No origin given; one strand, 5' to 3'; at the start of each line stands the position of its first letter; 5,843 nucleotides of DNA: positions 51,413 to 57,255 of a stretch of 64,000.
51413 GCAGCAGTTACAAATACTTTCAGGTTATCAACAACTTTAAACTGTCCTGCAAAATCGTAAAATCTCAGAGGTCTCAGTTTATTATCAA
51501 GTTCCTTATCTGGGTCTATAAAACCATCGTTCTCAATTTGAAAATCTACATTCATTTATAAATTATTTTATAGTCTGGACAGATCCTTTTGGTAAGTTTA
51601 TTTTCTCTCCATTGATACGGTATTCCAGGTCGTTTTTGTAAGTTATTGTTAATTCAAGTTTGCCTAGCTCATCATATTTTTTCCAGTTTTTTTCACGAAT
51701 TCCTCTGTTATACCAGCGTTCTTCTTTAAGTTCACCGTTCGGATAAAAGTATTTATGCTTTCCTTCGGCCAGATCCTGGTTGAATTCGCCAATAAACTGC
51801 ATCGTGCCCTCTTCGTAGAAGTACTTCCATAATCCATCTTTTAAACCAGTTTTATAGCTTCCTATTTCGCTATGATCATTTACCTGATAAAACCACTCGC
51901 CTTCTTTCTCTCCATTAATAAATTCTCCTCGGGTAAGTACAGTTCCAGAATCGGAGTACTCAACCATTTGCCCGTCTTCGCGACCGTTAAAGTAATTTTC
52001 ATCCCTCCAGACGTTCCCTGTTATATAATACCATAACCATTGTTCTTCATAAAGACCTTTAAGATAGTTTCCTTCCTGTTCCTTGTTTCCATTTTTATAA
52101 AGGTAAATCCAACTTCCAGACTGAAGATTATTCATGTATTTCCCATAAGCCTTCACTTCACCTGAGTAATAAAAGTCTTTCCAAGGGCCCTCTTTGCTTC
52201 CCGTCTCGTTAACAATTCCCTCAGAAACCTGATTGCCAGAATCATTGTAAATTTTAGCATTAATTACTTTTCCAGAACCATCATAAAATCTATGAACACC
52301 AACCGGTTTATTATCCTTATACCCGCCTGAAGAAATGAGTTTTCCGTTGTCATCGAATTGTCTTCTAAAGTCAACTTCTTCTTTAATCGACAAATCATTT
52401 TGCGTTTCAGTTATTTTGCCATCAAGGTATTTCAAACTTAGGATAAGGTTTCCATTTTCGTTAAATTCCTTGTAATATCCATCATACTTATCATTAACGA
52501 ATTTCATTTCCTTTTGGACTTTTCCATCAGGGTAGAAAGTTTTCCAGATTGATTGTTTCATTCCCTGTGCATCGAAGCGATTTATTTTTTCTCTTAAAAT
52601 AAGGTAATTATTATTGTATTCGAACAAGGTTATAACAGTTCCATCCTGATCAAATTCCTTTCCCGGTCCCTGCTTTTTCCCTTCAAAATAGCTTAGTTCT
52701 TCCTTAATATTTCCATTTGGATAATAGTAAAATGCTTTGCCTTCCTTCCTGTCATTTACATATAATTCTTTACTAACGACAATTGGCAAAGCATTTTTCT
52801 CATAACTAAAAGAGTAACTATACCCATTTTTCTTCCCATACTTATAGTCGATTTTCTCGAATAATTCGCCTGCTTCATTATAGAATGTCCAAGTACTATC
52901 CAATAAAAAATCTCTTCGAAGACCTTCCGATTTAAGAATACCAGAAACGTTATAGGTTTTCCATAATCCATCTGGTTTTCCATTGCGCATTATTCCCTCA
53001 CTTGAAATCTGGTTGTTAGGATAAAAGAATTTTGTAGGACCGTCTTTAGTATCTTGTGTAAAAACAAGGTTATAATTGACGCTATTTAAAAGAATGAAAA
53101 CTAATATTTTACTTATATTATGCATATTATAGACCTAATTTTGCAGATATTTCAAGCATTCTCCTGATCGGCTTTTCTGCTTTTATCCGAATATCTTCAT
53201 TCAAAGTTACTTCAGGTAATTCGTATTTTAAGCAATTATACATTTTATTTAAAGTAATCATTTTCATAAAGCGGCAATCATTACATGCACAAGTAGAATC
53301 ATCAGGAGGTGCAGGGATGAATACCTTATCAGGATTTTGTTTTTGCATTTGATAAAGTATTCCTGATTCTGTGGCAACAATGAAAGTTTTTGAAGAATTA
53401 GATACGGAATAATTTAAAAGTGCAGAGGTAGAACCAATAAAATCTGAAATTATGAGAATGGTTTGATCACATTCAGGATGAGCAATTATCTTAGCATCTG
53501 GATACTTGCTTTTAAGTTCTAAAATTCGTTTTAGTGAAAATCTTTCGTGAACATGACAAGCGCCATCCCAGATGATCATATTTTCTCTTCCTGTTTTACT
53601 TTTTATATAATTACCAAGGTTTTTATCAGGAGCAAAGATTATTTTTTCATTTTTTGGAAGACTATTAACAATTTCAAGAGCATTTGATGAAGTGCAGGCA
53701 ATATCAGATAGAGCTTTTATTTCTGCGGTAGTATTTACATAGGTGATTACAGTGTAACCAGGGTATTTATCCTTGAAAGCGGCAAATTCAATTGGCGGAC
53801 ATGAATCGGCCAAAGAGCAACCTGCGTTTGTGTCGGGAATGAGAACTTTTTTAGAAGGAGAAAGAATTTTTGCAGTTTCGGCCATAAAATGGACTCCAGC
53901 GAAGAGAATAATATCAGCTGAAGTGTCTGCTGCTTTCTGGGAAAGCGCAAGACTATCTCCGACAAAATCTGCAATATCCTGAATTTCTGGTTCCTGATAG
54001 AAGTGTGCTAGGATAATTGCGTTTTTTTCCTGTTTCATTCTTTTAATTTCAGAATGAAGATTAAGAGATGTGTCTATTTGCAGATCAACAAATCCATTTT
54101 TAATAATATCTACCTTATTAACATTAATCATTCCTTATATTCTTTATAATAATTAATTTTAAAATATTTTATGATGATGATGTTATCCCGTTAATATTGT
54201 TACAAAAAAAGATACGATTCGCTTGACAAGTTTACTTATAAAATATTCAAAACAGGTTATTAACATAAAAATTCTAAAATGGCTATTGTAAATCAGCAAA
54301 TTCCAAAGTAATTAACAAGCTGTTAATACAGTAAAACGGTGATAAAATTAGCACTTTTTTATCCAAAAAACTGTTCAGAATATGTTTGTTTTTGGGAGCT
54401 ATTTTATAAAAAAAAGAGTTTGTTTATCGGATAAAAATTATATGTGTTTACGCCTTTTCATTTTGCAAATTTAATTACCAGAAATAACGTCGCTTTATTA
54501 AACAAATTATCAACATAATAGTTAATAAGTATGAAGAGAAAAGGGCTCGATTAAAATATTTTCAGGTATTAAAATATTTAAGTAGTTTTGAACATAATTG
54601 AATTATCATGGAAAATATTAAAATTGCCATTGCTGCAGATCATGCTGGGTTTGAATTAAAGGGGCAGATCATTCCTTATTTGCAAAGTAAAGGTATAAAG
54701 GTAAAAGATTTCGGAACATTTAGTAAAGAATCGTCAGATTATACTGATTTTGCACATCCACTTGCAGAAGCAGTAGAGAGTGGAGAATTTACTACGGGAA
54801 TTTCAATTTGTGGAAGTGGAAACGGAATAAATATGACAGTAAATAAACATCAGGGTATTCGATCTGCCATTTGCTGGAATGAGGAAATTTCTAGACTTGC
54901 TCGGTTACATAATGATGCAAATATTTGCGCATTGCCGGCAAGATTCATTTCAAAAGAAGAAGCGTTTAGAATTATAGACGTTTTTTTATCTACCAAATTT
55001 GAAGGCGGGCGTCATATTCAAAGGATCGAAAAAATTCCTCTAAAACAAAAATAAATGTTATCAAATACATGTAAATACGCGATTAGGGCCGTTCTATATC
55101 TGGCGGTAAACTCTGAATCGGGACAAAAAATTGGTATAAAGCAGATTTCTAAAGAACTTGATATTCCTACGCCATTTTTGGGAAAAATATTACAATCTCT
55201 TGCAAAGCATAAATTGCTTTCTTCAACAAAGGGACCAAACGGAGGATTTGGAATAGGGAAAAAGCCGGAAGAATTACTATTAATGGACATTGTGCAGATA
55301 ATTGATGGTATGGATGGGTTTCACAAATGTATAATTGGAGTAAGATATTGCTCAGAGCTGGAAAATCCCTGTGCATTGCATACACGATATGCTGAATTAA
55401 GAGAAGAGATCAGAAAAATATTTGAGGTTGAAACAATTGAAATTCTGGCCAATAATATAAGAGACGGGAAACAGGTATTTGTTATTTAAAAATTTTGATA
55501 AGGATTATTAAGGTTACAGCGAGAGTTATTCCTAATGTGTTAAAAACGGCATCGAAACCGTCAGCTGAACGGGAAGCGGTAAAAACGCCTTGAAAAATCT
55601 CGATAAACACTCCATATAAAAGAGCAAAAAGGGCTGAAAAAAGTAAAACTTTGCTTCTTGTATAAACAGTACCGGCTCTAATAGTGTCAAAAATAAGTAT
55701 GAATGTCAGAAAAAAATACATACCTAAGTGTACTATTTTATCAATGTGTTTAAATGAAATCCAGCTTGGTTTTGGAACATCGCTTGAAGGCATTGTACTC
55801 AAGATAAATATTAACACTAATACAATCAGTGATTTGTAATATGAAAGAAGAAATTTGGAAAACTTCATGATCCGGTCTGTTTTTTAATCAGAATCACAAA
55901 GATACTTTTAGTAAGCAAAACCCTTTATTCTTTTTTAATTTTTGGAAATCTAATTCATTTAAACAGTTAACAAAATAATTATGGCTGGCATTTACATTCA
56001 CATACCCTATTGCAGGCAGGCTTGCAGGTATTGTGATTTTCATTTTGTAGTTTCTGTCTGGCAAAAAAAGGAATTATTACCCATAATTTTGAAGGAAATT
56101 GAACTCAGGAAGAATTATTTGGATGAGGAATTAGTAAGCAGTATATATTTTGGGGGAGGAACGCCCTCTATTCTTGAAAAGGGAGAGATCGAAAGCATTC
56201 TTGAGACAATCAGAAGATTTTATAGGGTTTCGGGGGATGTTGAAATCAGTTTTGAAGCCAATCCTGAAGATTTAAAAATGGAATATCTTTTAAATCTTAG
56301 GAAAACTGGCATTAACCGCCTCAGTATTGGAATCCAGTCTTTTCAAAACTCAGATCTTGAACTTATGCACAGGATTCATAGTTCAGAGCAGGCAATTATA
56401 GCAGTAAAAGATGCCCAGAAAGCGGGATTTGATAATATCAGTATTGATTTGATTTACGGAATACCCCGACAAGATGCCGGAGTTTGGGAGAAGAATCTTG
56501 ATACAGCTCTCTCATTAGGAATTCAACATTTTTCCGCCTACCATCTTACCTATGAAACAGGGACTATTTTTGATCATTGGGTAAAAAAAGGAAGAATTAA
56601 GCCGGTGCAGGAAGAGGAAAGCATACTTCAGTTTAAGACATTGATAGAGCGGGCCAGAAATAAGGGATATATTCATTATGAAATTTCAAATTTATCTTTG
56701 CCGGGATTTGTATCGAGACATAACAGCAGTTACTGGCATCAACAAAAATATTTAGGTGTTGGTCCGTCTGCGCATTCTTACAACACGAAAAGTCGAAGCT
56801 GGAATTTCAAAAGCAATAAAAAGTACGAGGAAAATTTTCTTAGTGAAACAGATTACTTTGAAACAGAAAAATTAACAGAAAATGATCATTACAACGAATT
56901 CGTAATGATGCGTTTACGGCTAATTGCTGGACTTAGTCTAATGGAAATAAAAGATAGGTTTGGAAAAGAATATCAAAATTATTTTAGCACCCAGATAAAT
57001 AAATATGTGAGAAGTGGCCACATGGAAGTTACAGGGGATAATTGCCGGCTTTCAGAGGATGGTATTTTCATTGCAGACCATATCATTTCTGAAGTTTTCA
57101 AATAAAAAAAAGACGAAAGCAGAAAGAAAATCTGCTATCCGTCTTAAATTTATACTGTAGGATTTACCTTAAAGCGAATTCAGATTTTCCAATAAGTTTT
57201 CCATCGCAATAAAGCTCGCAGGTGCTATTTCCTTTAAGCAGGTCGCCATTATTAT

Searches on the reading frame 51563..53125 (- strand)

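Call 7: search_protein_families(library=ncbifam, max_evalue=1e-8, proteins=[window:51563-53125:-])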
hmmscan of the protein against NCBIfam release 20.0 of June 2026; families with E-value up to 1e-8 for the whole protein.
window:51563-53125:- (520 aa): 1 family
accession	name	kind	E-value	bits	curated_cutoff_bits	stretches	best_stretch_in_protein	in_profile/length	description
NF033566.1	adhes_LIC20035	equivalog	2.9e-24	85.7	250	1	350-501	107-264/434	LIC20035 family adhesin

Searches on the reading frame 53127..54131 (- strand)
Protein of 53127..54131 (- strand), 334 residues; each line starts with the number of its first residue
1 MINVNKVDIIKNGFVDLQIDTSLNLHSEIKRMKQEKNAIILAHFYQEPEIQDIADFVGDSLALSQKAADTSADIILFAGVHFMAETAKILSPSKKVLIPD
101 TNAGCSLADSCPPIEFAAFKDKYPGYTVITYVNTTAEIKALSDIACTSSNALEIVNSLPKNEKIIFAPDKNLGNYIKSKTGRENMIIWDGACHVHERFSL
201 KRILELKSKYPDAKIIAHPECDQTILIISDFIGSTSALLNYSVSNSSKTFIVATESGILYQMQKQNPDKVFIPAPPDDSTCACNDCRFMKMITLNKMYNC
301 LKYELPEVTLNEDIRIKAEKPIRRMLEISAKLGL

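Call 7: search_protein_families(library=ncbifam, max_evalue=1e-8, proteins=[window:53127-54131:-])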
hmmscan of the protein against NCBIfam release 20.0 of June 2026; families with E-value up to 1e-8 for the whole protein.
window:53127-54131:- (334 aa): 4 families
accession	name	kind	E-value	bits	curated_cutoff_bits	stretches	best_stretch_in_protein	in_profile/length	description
NF006878.0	PRK09375.1-2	equivalog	5.5e-136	452.6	294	1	23-329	4-305/306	quinolinate synthase NadA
TIGR00550.1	nadA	equivalog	1.2e-117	392.5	262.9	1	24-329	5-309/309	quinolinate synthase NadA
NF006884.0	PRK09375.2-5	equivalog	1.5e-45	155.7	691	2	24-175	71-244/426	quinolinate synthase NadA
NF006882.0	PRK09375.2-3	equivalog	1.1e-18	67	561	1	36-193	72-246/447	quinolinate synthase NadA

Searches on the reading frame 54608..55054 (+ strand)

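Call 8: search_protein_families(library=ncbifam, max_evalue=1e-8, proteins=[window:54608-55054:+])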
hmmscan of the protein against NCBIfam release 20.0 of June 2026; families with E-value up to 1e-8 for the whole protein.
window:54608-55054:+ (148 aa): 11 families
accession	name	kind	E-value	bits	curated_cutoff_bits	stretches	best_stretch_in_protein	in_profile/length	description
NF004051.0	PRK05571.1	subfamily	1.7e-52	177.2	135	1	4-143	2-142/149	ribose-5-phosphate isomerase B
TIGR00689.1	rpiB_lacA_lacB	subfamily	1e-48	164.9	88.3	1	6-144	1-140/145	RpiB/LacA/LacB family sugar-phosphate isomerase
TIGR01120.1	rpiB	equivalog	5.5e-46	156.1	138.65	1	5-143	1-139/143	ribose 5-phosphate isomerase B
TIGR02133.1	RPI_actino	equivalog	7.2e-35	120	168.2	1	5-143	2-142/148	ribose-5-phosphate isomerase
NF006381.0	PRK08622.1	equivalog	2.8e-26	92.3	234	1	4-140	1-138/171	galactose-6-phosphate isomerase subunit LacB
NF051858.1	EryPhIsonDerIRhiz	equivalog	3.2e-23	82.5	240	1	4-132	1-131/150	D-erythrulose-4-phosphate isomerase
NF006380.0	PRK08621.1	equivalog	4e-23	82.4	164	1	5-141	2-136/142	galactose-6-phosphate isomerase subunit LacA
TIGR01119.1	lacB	equivalog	2.5e-20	72.9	312.55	1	4-133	1-130/171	galactose-6-phosphate isomerase subunit LacB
NF009258.0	PRK12615.1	equivalog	1.3e-19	70.7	325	1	4-133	1-130/171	galactose-6-phosphate isomerase subunit LacB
NF009257.0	PRK12613.1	equivalog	1.9e-16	60.5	243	1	6-141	3-135/141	galactose-6-phosphate isomerase subunit LacA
TIGR01118.1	lacA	equivalog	4e-15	56.2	181.1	1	6-141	3-136/141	galactose-6-phosphate isomerase subunit LacA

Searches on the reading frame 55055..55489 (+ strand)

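Call 8: search_protein_families(library=ncbifam, max_evalue=1e-8, proteins=[window:55055-55489:+])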
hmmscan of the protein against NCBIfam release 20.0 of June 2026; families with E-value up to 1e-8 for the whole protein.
window:55055-55489:+ (144 aa): 6 families
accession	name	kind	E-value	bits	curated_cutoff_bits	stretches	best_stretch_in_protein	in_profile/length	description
TIGR00738.1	rrf2_super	superfamily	2.6e-27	95.3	73.3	1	1-132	2-131/132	Rrf2 family transcriptional regulator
TIGR02010.1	IscR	equivalog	9.9e-16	57.8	207.55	1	2-132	3-130/135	Fe-S cluster assembly transcriptional regulator IscR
NF008886.0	PRK11920.1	equivalog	5.3e-14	52.2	193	1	2-129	3-125/153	iron-responsive transcriptional regulator RirA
NF008110.0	PRK10857.1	equivalog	8.6e-13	48.4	275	1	3-134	4-132/164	Fe-S cluster assembly transcriptional regulator IscR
TIGR02944.1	suf_reg_Xantho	equivalog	6.5e-11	42.7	110.65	1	3-124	5-123/130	SUF system Fe-S cluster assembly regulator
NF047409.1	Cys_reg_CymR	equivalog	2.9e-10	40.4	195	1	3-139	4-131/139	cysteine metabolism transcriptional regulator CymR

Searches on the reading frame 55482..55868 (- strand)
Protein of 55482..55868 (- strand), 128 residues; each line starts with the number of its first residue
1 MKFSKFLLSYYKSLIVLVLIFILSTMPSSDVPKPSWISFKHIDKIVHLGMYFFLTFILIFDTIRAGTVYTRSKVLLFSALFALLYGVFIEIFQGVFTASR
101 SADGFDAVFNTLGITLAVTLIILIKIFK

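Call 8: search_protein_families(library=ncbifam, max_evalue=1e-8, proteins=[window:55482-55868:-])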
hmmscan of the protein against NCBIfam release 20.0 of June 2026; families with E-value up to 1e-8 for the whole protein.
window:55482-55868:- (128 aa): 0 families

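Call 46: search_protein_families(library=pfam, max_evalue=0.00001, proteins=[window:55482-55868:-])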
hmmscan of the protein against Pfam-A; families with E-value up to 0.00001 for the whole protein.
window:55482-55868:- (128 aa): 1 family
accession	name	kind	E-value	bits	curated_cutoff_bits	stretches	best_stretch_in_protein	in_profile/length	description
PF04892.17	VanZ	-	3.3e-07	31.4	30.1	1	16-124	8-125/126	VanZ like family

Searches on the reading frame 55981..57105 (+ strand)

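Call 8: search_protein_families(library=ncbifam, max_evalue=1e-8, proteins=[window:55981-57105:+])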
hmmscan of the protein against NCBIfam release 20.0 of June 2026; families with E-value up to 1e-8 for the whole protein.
window:55981-57105:+ (374 aa): 19 families
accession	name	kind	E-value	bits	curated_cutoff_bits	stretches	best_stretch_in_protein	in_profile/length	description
TIGR00539.1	hemN_rel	equivalog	1.9e-80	270.7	205.4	1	4-344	3-340/361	radical SAM family heme chaperone HemW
NF005133.0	PRK06582.1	equivalog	6.5e-69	232.8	597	1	4-372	14-388/390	coproporphyrinogen III oxidase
NF004567.0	PRK05904.1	equivalog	2e-53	181.8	355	1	4-341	9-328/353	coproporphyrinogen III oxidase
NF006067.1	PRK08208.1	equivalog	4.1e-50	171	380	1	3-371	37-413/427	STM4012 family radical SAM protein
TIGR00538.1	hemN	equivalog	1e-47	163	324.95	1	4-363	52-429/454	oxygen-independent coproporphyrinogen III oxidase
TIGR04107.1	rSAM_HutW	equivalog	4.4e-45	154.3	400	1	4-372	42-414/419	heme anaerobic degradation radical SAM methyltransferase ChuW/HutW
TIGR03994.1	rSAM_HemZ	equivalog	1.4e-35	123.2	321.4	1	3-233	86-318/401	coproporphyrinogen dehydrogenase HemZ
NF006064.0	PRK08207.2-2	equivalog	1.9e-34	119.5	504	1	3-233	146-378/465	coproporphyrinogen III oxidase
NF006385.0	PRK08629.1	equivalog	1e-32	113.5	355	1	4-333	55-370/439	coproporphyrinogen III oxidase family protein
NF006060.0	PRK08207.1-3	equivalog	1.8e-25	89.7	653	1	3-221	151-377/477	coproporphyrinogen III oxidase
NF006061.0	PRK08207.1-4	equivalog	3.3e-24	85.6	702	1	4-195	176-374/501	coproporphyrinogen III oxidase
TIGR04419.1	no_iron_rSAM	equivalog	2.3e-23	83.3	300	1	35-344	25-332/378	HemN-related non-iron pseudo-SAM protein PsgB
NF006059.0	PRK08207.1-1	equivalog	3.3e-19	69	1012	1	3-232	173-407/496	coproporphyrinogen III oxidase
NF006065.0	PRK08207.2-4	equivalog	4.1e-19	68.9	922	1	2-234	169-409/484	coproporphyrinogen III oxidase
NF006066.0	PRK08207.2-5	equivalog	4.6e-18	65.1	1117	1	4-182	193-377/518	coproporphyrinogen III oxidase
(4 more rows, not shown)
